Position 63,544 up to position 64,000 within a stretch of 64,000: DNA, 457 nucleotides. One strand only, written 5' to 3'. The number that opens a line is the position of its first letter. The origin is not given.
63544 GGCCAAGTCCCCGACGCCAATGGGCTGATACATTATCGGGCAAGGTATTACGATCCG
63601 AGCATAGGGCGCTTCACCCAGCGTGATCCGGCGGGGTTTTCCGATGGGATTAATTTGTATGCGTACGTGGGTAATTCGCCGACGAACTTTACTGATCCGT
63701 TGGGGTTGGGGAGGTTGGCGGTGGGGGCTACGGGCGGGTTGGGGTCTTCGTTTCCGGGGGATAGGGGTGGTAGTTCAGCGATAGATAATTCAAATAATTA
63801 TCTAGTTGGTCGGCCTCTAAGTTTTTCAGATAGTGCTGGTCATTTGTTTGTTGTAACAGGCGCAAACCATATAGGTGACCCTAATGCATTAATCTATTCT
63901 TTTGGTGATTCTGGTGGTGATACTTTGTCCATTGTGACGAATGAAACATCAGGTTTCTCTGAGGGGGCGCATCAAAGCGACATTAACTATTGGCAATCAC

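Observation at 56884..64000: Giant Rhs polymorphic toxin with an abrupt GC drop marking its C-terminal toxin module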

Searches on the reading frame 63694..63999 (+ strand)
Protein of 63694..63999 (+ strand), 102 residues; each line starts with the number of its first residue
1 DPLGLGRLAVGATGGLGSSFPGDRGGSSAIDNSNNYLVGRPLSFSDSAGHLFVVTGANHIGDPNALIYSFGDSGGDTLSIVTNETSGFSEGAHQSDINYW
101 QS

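Call 9: search_protein_families(library=pfam, proteins=[window:63703-63999:+], max_evalue=1)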
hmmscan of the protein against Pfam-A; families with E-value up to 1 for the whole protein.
seq(99 aa): 0 families

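Call 10: find_homologous_proteins(query=window:63694-63999:+, max_evalue=0.01)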
Query seq(102 aa): 4 candidates shared short words with the query, none scored E <= 0.01.
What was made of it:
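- Tried and rejected: The word-indexed protein search with the tip found nothing (call 10).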

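Call 19: search_protein_representatives(protein=window:63703-63999:+)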
Query: 99 residues. Proteins with E-value up to 0.001 (for the whole library): 64; up to 1e-10: 5; up to 1e-30: 0. The best 64 are listed.
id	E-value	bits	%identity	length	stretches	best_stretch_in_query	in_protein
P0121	1.1e-19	87.0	51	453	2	6-99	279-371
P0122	5.5e-16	75.0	54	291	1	29-99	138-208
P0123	2.5e-12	63.3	53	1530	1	28-99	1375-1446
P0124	1.9e-11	60.4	39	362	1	29-99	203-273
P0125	9.6e-11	58.2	46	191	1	30-97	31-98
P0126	2.2e-10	57.0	49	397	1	30-99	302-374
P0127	3.4e-10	56.4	45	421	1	10-98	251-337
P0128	4.1e-10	56.2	43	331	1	28-99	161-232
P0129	1.7e-09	54.2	46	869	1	30-98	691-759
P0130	2.4e-09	53.7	38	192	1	18-98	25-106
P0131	3.0e-09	53.4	45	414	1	28-98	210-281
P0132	3.3e-09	53.3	48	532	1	31-97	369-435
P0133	3.4e-09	53.2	47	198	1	28-93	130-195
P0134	4.5e-09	52.8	40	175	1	27-98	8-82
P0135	5.0e-09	52.7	44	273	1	14-98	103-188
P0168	7.6e-05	39.3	43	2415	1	30-98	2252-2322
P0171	1.3e-04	38.5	41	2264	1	28-98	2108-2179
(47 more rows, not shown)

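Call 20: search_protein_families(library=pfam, proteins=[P0121, P0122, P0123, P0124, P0125, P0126, P0130, P0134, P0168, P0171], max_evalue=0.1)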
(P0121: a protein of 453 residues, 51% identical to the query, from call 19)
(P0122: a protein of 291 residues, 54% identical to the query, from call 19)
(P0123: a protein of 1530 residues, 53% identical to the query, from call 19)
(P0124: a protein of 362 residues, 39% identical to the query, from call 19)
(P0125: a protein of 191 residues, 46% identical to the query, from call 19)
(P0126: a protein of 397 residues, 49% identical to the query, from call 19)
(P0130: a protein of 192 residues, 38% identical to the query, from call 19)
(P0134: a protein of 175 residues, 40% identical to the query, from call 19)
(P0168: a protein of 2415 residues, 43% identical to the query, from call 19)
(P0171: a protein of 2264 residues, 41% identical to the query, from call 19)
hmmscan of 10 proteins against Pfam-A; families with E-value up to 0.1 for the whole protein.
P0121 (453 aa): 2 families
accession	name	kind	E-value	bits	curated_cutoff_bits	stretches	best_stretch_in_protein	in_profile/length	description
PF04830.18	DUF637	-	0.0027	17.9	26.6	0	184-233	122-168/168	Possible hemagglutinin (DUF637)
PF05593.20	RHS_repeat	-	0.023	15.5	22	0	10-29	9-27/38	RHS Repeat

P0122 (291 aa): 2 families
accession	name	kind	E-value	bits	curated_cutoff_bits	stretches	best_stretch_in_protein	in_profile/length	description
PF25023.1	TEN_YD-shell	-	3.8e-06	25.7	50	1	31-131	790-891/909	Teneurin YD-shell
PF03527.20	RHS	-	6.2e-05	23.2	27.9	1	32-62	3-33/38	RHS protein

P0123 (1530 aa): 2 families
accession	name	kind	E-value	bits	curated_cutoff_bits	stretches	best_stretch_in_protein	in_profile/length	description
PF05593.20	RHS_repeat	-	9e-13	48.7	22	1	735-755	14-35/38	RHS Repeat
PF20148.4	DUF6531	-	0.0036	18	24.1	1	85-122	1-35/74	Domain of unknown function (DUF6531)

P0124 (362 aa): 3 families
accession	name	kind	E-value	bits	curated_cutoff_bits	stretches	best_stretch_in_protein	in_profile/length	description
PF25023.1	TEN_YD-shell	-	2.7e-08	32.8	50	1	34-173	723-866/909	Teneurin YD-shell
PF03527.20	RHS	-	0.0026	18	27.9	1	99-131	1-33/38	RHS protein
PF05593.20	RHS_repeat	-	0.075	13.9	22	0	27-52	11-36/38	RHS Repeat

P0125 (191 aa): 0 families

P0126 (397 aa): 0 families

P0130 (192 aa): 1 family
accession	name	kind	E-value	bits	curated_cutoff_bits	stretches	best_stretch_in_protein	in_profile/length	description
PF00415.24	RCC1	-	0.023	15.7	21.7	1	71-90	3-22/50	Regulator of chromosome condensation (RCC1) repeat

P0134 (175 aa): 1 family
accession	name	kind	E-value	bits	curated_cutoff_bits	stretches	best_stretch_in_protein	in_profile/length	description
PF14025.11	DUF4241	-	0.076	13.6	27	0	68-142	25-101/189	Protein of unknown function (DUF4241)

P0168 (2415 aa): 5 families
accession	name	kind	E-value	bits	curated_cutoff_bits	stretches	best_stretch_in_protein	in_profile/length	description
PF05593.20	RHS_repeat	-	1.9e-20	73.2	22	0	1003-1035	3-36/38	RHS Repeat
PF13517.12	FG-GAP_3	-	3.7e-09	37.5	26.9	1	1953-2010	1-61/61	FG-GAP-like repeat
PF01839.29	FG-GAP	-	1.6e-05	25.1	22.1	0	2041-2067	5-27/37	FG-GAP repeat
PF12708.12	Pect-lyase_RHGA_epim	-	0.0026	18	27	1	1568-1770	10-183/213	Rhamnogalacturonase A/epimerase, pectate lyase-like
PF01095.25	Pectinesterase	-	0.0057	15.9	27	1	1576-1635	11-70/298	Pectinesterase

P0171 (2264 aa): 6 families
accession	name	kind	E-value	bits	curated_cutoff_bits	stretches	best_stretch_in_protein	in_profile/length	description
PF03534.18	SpvB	-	8.8e-19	68.2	22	1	63-216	4-179/287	Salmonella virulence plasmid 65kDa B protein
PF12256.14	TcdB_toxin_midN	-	9e-17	61.4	24.8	1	731-887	25-164/181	Insecticide toxin TcdB middle/N-terminal region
PF13517.12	FG-GAP_3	-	1.8e-13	51.3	26.9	3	423-500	1-60/61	FG-GAP-like repeat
PF05593.20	RHS_repeat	-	5.8e-13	49.3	22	2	1683-1717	1-32/38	RHS Repeat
PF20041.5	DUF6443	-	4.4e-09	37.1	27.8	1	1202-1281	25-89/137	Domain of unknown function (DUF6443)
PF15283.12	DUF4595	-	0.0016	18.8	34.2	1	1452-1544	3-92/202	Domain of unknown function (DUF4595) with porin-like fold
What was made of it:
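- The same tip family occurs on one TcB/TcC-like fusion with SpvB and TcdB_mid domains (P0171, call 20).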

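Call 91: predict_structure(alignment_id=A3)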
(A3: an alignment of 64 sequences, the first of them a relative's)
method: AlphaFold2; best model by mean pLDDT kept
length: 175 residues; sequences in the alignment: 64
mean_pLDDT: 90.6   pTM: 0.87
mean pLDDT of the five models: 90.6, 90.3, 89.8, 89.7, 89.7
residues with pLDDT >= 90: 142; 70-90: 15; 50-70: 12; < 50: 6
segments of 3 or more residues with pLDDT < 50: 1-6
pLDDT, mean of each block of 10 residues (from residue 1): 52 96 92 97 97 97 97 97 82 91 97 96 80 98 93 94 95 69
secondary structure, 60 per line:
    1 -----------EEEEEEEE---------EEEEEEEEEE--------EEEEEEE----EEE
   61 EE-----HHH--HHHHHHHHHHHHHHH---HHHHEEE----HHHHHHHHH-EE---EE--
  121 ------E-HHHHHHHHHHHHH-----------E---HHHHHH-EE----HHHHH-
elements in order: E12-19 E29-38 E47-53 E58-62 H73-87 H91-94 E95-97 H102-110 H129-141 H157-162 H170-174

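Call 93: fold_search(model_id=the predicted structure, library=pdb)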
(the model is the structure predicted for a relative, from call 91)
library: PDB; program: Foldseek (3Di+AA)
matches with E <= 10: 199; with E <= 0.001: 0
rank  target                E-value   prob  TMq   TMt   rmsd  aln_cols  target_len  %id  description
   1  6v98                  5.2e-01  0.18  0.30  0.29  11.0       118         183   12  Crystal structure of Type VI secretion system effector, TseH (VCA0285) (released 2020-01-15)
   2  4gd9_B                1.1e+00  0.02  0.12  0.14  12.6        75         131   16  Circular Permuted Streptavidin N49/G48 (released 2013-06-05)
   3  1jqq_D                1.5e+00  0.01  0.09  0.16  13.8        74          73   14  Crystal structure of Pex13p(301-386) SH3 domain (released 2002-12-06)
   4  2day_MODEL_1_A        1.6e+00  0.05  0.19  0.24  11.1        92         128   16  Solution structure of the RWD domain of human ring finger protein 25 (released 2006-06-14)
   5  8grq_N                1.8e+00  0.04  0.17  0.20  12.5        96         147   14  Cryo-EM structure of BRCA1/BARD1 bound to H2AK127-UbcH5c-Ub nucleosome (released 2023-04-12)
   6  8j67_C                1.8e+00  0.01  0.10  0.10  13.0        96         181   11  Crystal structure of Toxoplasma gondii M2AP (released 2023-08-30)
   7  9rdk_M                1.9e+00  0.01  0.12  0.07  12.0        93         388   14  Cryo-EM structure of the human SAGA co-activator complex (released 2026-04-01)
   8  1jqq_A                2.1e+00  0.02  0.11  0.22  13.0        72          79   14  Crystal structure of Pex13p(301-386) SH3 domain (released 2002-12-06)
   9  4d0b_A                2.3e+00  0.04  0.16  0.11  11.4        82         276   15  COMPLEX OF A B21 CHICKEN MHC CLASS I MOLECULE AND A 10MER CHICKEN PEPTIDE (released 2015-05-06)
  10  7rro_X                2.3e+00  0.02  0.15  0.06   8.3        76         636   10  Structure of the 48-nm repeat doublet microtubule from bovine tracheal cilia (released 2021-10-27)
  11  5wer_A                2.3e+00  0.02  0.14  0.10  12.0        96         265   16  Crystal Structure of TAPBPR and H2-Dd complex (released 2017-10-18)
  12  9e2g_0D               2.3e+00  0.01  0.12  0.14   8.6        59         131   12  Cryo-EM structure of 48 nm repeat of microtubule doublet from T. brucei flagellum (released 2025-03-12)
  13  6cac_A                2.8e+00  0.06  0.16  0.12   6.1        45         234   18  Crystal structure of NDM-1 metallo-beta-lactamase harboring an insertion of a Pro residue in L3 loop (released 2018-10-17)
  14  3sqv_D                2.8e+00  0.03  0.16  0.18  13.1       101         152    8  Crystal Structure of E. coli O157:H7 E3 ubiquitin ligase, NleL, with a human E2, UbcH7 (released 2012-01-25)
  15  4gd9_C                2.8e+00  0.01  0.13  0.16  12.6        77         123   16  Circular Permuted Streptavidin N49/G48 (released 2013-06-05)
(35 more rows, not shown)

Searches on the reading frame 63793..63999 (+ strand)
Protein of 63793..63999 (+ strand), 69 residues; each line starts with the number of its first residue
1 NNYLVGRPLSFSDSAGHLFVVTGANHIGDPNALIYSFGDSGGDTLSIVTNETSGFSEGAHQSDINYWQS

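Call 11: find_related_loci(query=window:63793-63999:+, collection=genome_contigs, flank=10000)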
Query seq(69 aa) (69 aa) in genome_contigs; peptide patterns used: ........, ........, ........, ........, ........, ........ (x = any residue, [..] = any of these).
214 stretches matched a pattern; 1 encode a relative of the query (tblastn E <= 1e-3); 1 distinct loci.
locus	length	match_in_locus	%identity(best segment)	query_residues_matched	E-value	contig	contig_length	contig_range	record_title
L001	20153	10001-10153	47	15-61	7e-6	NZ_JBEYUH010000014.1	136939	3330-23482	Rhodococcus sp. NPDC047139 NPDC047139_31_G5.ctg-0014, whole genome shotgun sequence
